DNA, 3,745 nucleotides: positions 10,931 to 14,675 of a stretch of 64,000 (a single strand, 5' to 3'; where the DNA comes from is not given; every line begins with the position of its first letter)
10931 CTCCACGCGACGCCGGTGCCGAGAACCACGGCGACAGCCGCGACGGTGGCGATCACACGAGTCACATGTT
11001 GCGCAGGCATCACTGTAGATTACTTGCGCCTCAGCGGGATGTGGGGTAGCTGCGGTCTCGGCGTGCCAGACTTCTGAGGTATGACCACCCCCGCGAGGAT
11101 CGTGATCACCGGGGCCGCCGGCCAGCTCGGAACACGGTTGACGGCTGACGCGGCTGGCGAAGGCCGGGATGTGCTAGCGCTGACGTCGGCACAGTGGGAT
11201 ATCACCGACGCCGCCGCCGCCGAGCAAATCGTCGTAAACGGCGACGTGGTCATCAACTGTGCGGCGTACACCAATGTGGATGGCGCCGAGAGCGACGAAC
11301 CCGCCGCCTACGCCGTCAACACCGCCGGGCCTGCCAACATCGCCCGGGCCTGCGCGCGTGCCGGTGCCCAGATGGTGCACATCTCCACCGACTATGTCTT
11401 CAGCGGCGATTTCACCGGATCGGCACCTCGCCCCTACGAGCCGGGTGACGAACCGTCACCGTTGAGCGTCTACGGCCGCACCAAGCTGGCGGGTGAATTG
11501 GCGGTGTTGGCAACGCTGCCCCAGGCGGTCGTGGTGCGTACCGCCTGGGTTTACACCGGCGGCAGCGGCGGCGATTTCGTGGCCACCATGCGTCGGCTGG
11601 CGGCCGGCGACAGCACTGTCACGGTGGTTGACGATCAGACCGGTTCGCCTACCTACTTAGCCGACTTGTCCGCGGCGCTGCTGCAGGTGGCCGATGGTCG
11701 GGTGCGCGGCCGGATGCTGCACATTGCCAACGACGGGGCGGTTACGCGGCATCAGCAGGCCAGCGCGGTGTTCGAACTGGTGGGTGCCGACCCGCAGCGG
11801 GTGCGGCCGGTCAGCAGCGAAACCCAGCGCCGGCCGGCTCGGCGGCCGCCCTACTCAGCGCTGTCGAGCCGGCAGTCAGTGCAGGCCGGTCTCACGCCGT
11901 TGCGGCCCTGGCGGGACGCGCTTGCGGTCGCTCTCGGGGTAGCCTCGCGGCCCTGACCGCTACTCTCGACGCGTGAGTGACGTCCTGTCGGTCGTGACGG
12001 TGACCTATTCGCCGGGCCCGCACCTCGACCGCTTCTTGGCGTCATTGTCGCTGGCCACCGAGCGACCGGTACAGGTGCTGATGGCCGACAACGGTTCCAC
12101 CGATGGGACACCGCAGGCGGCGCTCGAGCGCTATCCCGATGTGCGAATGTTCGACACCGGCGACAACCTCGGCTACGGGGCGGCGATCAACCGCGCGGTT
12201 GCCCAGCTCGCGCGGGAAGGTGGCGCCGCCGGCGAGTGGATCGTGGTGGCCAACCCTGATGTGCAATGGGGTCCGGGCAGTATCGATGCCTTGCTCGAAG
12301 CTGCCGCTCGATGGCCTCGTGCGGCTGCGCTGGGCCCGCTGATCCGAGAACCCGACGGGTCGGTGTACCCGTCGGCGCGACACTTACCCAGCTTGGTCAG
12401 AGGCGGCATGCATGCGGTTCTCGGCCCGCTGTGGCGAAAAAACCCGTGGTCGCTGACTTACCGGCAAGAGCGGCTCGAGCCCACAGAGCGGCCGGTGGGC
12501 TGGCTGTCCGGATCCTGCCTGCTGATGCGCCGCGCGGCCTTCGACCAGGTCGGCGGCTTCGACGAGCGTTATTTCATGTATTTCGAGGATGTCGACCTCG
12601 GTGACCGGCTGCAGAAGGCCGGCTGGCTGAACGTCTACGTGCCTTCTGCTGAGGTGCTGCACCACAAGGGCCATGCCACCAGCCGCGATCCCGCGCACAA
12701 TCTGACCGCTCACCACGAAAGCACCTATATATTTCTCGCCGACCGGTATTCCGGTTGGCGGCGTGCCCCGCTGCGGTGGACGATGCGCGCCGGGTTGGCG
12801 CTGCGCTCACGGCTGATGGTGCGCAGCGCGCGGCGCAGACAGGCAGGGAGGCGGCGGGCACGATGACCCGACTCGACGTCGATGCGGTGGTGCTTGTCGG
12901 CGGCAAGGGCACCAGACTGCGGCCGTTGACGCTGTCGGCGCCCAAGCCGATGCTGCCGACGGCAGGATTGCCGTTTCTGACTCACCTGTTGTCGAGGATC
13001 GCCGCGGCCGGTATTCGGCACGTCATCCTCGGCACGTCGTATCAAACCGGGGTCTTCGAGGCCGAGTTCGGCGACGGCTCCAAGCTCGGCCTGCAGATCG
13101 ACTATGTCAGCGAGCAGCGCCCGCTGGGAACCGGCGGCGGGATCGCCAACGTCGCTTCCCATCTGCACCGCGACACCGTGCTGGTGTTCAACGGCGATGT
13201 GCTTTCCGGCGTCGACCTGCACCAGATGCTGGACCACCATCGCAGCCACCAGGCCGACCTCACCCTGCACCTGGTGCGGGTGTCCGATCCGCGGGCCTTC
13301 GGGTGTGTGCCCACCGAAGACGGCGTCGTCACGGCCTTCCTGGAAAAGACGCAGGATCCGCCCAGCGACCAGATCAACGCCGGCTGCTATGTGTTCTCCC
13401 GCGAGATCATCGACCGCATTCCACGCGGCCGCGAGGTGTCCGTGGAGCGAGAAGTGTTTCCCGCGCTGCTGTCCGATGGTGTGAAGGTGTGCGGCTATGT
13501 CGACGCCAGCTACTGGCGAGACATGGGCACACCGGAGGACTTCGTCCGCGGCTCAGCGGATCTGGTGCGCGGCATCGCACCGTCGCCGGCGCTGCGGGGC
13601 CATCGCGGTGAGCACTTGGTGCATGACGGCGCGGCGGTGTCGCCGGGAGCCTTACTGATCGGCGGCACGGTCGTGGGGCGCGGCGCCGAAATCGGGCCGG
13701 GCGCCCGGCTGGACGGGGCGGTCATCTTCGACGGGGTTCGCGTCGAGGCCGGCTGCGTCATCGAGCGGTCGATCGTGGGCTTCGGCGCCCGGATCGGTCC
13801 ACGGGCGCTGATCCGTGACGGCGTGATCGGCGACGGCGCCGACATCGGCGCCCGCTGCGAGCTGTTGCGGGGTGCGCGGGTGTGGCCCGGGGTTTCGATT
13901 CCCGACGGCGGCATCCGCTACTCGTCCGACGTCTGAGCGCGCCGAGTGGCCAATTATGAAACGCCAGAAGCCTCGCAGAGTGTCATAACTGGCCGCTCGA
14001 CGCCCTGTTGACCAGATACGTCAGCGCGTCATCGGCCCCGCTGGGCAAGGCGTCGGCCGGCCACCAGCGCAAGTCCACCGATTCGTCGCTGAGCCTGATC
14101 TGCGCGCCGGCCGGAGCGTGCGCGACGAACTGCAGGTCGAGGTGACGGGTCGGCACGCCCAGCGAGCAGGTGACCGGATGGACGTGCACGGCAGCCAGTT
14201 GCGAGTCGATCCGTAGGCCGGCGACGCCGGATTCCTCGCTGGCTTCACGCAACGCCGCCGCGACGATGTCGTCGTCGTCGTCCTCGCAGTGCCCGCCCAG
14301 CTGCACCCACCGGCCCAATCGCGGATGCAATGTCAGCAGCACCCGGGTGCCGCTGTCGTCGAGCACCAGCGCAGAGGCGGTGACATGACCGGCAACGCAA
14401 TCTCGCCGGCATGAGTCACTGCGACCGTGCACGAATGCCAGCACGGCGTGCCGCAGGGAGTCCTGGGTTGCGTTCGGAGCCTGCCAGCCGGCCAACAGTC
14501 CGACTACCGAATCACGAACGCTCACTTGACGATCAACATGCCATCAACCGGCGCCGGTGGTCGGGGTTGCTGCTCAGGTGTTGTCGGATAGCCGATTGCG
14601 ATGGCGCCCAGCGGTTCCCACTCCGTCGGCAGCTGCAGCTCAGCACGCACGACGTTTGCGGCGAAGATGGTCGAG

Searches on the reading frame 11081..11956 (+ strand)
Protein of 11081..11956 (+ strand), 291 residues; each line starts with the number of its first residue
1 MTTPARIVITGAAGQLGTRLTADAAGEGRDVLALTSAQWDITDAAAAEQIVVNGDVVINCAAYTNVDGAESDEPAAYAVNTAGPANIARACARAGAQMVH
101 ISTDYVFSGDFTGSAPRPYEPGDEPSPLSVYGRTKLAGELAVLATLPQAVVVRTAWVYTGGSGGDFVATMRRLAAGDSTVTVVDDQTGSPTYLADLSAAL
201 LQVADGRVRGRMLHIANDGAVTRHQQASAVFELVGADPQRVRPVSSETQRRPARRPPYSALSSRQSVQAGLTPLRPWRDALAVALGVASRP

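Call 65: search_protein_families(library=pfam, proteins=[window:11081-11956:+], max_evalue=0.001)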
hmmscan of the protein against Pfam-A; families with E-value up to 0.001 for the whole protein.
window:11081-11956:+ (291 aa): 6 families
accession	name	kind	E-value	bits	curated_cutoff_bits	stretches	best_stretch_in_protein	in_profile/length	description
PF04321.23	RmlD_sub_bind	-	5.2e-98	328.1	27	1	6-285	2-282/287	RmlD substrate binding domain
PF01370.27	Epimerase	-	3.1e-21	76.3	20.9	1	7-187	1-206/240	NAD dependent epimerase/dehydratase family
PF07993.18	NAD_binding_4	-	2e-08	34.1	20.1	1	45-157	80-207/258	Male sterility protein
PF16363.11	GDP_Man_Dehyd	-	2.3e-07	31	27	1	37-142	57-164/332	GDP-mannose 4,6 dehydratase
PF02719.21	Polysacc_synt_2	-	7e-07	29.2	20.2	1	40-104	62-129/293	Polysaccharide biosynthesis protein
PF01073.25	3Beta_HSD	-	2.5e-06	27.2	22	1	37-162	50-186/280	3-beta hydroxysteroid dehydrogenase/isomerase family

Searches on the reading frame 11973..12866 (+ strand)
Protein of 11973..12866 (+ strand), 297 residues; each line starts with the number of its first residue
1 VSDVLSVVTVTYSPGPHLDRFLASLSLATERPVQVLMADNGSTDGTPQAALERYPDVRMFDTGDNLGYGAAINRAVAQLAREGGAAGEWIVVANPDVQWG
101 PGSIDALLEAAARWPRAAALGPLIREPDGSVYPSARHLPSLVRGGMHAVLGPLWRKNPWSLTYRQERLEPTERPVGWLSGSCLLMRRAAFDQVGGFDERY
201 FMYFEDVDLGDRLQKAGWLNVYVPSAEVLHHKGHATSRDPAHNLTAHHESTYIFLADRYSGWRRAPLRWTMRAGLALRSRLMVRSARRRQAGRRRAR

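Call 65: search_protein_families(library=pfam, proteins=[window:11973-12866:+], max_evalue=0.001)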
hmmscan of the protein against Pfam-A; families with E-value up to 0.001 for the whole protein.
window:11973-12866:+ (297 aa): 6 families
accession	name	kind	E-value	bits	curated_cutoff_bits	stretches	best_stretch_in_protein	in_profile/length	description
PF00535.33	Glycos_transf_2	-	2.2e-17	63.9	23.3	1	6-193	1-167/168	Glycosyl transferase family 2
PF13641.12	Glyco_tranf_2_3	-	3.4e-12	47.3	27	1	5-233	3-214/230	Glycosyltransferase like family 2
PF13632.12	Glyco_trans_2_3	-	4.1e-06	27.2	27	1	174-259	69-129/198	Glycosyl transferase family group 2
PF02709.20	Glyco_transf_7C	-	0.00024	21.1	23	1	180-218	21-60/78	N-terminal domain of galactosyltransferase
PF13506.12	Glyco_transf_21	-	0.00026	20.9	21.7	1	175-234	99-157/174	Glycosyl transferase family 21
PF10111.15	Glyco_tranf_2_2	-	0.00076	19.5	27.3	0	179-231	164-216/276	Glycosyltransferase like family 2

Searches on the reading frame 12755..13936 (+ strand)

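Call 65: search_protein_families(library=pfam, proteins=[window:12755-13936:+], max_evalue=0.001)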
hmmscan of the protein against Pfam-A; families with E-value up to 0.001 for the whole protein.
window:12755-13936:+ (393 aa): 5 families
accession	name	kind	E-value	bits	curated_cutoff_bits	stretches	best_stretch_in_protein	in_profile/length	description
PF00483.29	NTP_transferase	-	3.6e-45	154.9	21.2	1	44-269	2-241/245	Nucleotidyl transferase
PF25084.1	LbH_EIF2B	-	3.1e-14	53.3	54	1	302-368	36-103/105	EIF2B subunit epsilon LbH domain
PF00132.30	Hexapep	-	2.3e-11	43.3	27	2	339-370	2-34/36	Bacterial transferase hexapeptide (six repeats)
PF12804.13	NTP_transf_3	-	1.7e-10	41.8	27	1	44-169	1-118/160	MobA-like NTP transferase domain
PF24894.1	Hexapep_GlmU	-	9.2e-07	29.4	23.3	1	284-351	16-81/104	GlmU-like, C-terminal hexapeptide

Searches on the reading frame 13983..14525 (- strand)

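Call 65: search_protein_families(library=pfam, proteins=[window:13983-14525:-], max_evalue=0.001)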
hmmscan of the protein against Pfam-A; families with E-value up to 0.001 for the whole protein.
window:13983-14525:- (180 aa): 1 family
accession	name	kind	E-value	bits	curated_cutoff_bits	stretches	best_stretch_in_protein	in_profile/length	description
PF00293.34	NUDIX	-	2e-11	44.5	21.1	1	47-160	3-118/134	NUDIX domain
